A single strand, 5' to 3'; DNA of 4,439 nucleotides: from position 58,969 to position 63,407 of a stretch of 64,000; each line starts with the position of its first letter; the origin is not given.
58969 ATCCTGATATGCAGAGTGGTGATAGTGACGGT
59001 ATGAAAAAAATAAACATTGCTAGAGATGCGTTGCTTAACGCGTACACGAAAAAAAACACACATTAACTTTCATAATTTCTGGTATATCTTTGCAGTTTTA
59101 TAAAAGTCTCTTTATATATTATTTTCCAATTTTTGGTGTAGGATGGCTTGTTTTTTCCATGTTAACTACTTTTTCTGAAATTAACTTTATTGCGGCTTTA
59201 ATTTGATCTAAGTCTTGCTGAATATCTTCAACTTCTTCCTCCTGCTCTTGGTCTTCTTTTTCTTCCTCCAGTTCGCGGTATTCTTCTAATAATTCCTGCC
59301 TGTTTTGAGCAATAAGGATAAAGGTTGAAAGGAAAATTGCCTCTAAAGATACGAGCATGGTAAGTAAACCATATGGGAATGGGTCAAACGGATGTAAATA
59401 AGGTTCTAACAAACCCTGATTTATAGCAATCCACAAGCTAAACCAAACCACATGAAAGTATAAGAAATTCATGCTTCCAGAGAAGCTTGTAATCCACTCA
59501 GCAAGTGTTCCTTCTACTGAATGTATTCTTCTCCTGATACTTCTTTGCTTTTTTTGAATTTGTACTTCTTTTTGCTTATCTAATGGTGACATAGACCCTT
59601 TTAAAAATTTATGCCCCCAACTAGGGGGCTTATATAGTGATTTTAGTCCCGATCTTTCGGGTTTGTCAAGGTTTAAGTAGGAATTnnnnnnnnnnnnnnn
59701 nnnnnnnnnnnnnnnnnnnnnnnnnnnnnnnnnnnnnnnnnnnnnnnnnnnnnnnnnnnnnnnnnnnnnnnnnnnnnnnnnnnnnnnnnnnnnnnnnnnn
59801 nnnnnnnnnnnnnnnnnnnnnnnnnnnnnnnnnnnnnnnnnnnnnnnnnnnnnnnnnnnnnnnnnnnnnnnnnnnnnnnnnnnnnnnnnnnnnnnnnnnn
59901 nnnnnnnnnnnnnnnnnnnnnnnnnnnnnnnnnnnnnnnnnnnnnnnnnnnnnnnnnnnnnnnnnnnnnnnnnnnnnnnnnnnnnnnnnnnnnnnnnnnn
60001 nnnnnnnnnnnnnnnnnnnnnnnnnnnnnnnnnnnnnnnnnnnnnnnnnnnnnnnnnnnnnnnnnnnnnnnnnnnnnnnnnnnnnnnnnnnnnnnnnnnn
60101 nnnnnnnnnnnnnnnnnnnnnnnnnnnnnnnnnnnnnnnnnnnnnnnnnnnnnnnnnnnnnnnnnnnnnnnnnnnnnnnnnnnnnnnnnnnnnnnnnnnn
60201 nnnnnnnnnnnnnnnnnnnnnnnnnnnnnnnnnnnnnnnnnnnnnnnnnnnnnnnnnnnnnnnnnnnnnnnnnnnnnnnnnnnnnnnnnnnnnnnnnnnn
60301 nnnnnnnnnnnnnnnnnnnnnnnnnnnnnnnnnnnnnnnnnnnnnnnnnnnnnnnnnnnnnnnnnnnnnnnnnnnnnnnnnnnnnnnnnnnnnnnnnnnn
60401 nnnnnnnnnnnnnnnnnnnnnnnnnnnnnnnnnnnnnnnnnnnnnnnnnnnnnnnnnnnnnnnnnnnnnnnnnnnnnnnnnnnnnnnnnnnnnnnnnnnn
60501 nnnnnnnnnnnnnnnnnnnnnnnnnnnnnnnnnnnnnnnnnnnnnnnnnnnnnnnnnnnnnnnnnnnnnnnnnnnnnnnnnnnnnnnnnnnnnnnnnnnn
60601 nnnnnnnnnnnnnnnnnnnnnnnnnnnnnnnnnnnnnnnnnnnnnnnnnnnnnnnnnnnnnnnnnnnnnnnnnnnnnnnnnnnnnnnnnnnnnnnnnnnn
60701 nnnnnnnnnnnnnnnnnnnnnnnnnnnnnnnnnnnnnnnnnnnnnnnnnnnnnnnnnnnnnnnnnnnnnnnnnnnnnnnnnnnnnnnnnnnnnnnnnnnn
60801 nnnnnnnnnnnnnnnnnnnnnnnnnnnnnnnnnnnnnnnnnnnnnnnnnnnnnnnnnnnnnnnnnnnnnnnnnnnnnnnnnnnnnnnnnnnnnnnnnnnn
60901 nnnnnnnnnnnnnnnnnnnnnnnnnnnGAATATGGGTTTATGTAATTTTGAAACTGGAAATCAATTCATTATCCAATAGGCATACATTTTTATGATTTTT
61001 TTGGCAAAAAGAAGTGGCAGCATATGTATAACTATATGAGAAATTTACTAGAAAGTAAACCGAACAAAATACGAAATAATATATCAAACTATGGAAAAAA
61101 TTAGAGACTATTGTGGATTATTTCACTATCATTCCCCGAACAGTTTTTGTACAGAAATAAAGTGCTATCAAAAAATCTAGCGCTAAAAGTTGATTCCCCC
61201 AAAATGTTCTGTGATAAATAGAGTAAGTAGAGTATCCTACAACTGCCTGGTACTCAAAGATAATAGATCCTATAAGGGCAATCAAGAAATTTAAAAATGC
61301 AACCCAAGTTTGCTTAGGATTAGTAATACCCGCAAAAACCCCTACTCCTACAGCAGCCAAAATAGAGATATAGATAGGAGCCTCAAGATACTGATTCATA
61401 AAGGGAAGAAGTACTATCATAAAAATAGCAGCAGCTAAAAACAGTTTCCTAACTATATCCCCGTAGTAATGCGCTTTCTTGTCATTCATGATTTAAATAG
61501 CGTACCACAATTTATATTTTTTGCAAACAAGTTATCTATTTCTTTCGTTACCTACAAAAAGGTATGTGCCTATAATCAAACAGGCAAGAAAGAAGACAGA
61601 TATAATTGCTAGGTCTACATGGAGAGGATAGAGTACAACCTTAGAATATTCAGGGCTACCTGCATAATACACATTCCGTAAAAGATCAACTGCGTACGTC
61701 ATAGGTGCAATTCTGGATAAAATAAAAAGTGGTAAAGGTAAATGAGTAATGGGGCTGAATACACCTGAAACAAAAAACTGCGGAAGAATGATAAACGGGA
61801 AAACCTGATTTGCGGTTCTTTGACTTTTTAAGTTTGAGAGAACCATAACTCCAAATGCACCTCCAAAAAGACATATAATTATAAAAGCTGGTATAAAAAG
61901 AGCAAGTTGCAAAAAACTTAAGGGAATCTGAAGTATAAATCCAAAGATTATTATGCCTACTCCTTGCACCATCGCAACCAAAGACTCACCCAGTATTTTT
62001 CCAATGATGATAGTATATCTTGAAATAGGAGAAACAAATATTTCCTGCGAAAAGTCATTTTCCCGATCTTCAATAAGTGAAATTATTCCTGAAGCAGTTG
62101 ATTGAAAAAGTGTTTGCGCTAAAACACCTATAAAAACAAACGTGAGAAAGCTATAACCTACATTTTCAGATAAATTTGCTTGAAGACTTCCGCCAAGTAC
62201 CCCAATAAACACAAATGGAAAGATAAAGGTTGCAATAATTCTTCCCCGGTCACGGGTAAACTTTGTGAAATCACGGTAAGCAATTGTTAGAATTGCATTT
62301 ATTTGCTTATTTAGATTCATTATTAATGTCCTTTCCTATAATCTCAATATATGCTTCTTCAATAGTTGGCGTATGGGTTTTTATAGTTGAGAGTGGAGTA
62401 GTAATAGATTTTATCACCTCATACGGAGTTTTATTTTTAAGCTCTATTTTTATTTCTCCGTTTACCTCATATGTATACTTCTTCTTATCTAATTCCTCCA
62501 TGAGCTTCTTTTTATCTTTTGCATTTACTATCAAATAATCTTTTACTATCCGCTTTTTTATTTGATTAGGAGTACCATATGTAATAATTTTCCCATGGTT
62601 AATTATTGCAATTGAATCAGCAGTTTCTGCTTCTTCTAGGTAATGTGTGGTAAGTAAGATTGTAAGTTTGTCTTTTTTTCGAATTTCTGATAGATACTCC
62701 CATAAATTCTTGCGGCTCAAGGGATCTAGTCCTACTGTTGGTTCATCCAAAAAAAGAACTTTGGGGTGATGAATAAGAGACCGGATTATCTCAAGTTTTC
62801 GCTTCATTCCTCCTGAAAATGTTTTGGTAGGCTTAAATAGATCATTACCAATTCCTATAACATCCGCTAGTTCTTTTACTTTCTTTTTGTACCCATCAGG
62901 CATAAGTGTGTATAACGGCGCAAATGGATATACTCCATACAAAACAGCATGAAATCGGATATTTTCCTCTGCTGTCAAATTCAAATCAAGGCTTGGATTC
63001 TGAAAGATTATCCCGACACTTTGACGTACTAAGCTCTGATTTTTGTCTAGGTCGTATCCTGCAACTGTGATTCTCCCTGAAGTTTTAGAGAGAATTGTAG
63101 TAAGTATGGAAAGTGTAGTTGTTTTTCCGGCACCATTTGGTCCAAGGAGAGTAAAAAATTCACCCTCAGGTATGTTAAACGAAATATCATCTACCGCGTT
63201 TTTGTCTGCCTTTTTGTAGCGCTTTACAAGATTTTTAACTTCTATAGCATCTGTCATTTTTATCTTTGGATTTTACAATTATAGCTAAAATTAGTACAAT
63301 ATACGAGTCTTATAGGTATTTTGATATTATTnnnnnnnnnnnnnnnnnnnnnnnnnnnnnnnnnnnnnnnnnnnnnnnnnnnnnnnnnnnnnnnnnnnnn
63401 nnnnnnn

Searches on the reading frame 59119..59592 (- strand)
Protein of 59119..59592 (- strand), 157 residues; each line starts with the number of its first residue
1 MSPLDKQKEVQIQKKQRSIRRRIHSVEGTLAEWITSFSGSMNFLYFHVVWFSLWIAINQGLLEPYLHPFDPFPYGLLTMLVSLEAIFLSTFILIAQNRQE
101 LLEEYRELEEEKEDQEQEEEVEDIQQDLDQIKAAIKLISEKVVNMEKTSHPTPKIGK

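Call 27: search_protein_families(library=pfam, proteins=[window:59119-59592:-], max_evalue=0.00001)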
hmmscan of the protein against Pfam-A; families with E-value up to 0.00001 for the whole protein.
window:59119-59592:- (157 aa): 1 family
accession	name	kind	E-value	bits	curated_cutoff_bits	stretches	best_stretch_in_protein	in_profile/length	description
PF06210.16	DUF1003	-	2.4e-25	89.1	27.4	1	39-136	2-97/103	Protein of unknown function (DUF1003)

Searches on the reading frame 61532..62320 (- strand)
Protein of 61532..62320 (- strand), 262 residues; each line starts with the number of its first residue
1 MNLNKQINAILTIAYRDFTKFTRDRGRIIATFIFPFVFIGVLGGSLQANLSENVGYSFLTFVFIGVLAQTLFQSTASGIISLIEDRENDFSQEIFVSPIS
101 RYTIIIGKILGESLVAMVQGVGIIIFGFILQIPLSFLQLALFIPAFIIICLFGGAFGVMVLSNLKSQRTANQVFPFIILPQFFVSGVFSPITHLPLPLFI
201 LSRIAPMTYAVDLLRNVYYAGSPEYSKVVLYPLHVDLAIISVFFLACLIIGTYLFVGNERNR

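Call 60: search_protein_families(library=pfam, proteins=[window:61532-62320:-], max_evalue=0.0001)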
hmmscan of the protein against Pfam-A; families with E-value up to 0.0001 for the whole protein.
window:61532-62320:- (262 aa): 3 families
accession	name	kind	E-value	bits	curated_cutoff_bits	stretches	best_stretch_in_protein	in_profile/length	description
PF01061.29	ABC2_membrane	-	1.2e-24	87.4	26.9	1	10-218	3-210/211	ABC-2 type transporter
PF12698.13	ABC2_membrane_3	-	2.3e-19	70.1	31.6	1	52-252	158-346/347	ABC-2 family transporter protein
PF12679.13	ABC2_membrane_2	-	8.4e-08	32.2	27.2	1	12-255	2-278/283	ABC-2 family transporter protein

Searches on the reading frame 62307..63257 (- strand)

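Call 60: search_protein_families(library=pfam, proteins=[window:62307-63257:-], max_evalue=0.0001)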
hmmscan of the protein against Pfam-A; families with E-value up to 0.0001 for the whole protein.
window:62307-63257:- (316 aa): 2 families
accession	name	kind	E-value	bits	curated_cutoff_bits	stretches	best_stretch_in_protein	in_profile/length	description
PF00005.33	ABC_tran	-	7.8e-32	111.2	25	1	23-174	2-136/137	ABC transporter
PF13304.12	AAA_21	-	2.3e-10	41.5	27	1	147-205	238-298/304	AAA domain, putative AbiEii toxin, Type IV TA system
